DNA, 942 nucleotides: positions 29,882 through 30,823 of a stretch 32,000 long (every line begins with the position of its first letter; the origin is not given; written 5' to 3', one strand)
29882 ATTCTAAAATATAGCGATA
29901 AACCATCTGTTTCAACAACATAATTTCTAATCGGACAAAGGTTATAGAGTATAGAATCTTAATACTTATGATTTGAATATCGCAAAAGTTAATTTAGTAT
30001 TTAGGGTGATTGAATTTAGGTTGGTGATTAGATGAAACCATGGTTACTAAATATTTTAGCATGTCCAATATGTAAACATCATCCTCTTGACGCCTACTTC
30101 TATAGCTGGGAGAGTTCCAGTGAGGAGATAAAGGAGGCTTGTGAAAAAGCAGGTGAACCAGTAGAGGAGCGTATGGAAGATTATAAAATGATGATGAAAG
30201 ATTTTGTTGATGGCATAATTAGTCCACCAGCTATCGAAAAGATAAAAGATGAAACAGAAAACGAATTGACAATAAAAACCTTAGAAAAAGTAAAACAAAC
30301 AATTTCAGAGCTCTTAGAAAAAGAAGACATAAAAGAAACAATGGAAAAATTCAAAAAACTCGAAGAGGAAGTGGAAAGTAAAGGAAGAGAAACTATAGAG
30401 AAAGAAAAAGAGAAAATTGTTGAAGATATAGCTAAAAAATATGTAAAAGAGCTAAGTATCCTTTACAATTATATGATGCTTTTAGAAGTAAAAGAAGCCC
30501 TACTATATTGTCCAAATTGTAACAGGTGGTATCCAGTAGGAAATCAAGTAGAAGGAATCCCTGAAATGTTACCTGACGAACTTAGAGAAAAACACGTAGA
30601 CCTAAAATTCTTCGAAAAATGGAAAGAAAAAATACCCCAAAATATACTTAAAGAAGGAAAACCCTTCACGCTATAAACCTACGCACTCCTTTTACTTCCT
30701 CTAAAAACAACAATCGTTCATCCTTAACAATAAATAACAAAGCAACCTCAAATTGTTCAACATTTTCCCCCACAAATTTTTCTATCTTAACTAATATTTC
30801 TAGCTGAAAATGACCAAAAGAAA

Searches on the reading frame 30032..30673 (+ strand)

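Call 5: search_protein_families(library=pfam, proteins=[window:30032-30673:+], max_evalue=1)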
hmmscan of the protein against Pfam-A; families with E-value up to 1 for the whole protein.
window:30032-30673:+ (214 aa): 16 families
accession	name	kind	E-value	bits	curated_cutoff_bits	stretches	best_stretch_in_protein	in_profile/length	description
PF03966.22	Trm112p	-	8.7e-12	45.2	22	1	4-169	3-37/40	Trm112p-like protein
PF19782.4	DUF6267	-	0.0022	17.8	27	1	36-158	205-327/376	Family of unknown function (DUF6267)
PF24430.1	DUF7553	-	0.007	17.3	27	0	27-59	7-39/85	Family of unknown function (DUF7553)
PF23546.1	Zn_ribbon_TOP3B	-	0.01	15.9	27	1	147-169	15-37/40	DNA topoisomerase 3-beta zinc ribbon domain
PF04286.17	DUF445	-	0.023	15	33.8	1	33-135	163-258/368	Protein of unknown function (DUF445)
PF02591.20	Zn_ribbon_9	-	0.026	15.1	29.1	1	149-166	13-32/33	C4-type zinc ribbon domain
PF23475.1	zf-Tbcl_FmdE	-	0.066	13.1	23.2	0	156-169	6-19/35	FmdE treble clef zinc finger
PF06202.20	GDE_C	-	0.086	12.2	21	1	81-158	165-243/367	Amylo-alpha-1,6-glucosidase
PF02576.22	RimP_N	-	0.11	13.4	22.7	1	74-101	32-59/73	RimP N-terminal domain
PF00275.25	EPSP_synthase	-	0.12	11.6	22.8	1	83-127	28-76/417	EPSP synthase (3-phosphoshikimate 1-carboxyvinyltransferase)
PF04210.18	MtrG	-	0.22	11.9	27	1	95-134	7-46/64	Tetrahydromethanopterin S-methyltransferase, subunit G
PF06889.16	DUF1266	-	0.27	11.8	27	0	81-147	8-73/175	Protein of unknown function (DUF1266)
PF11229.14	Focadhesin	-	0.37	9.4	23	0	158-191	307-340/589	Focadhesin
PF11342.13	DUF3144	-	0.46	11.3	25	0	115-141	43-69/77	Protein of unknown function (DUF3144)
PF07275.16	ArdA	-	0.55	11.3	27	1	24-142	19-119/155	Antirestriction protein (ArdA)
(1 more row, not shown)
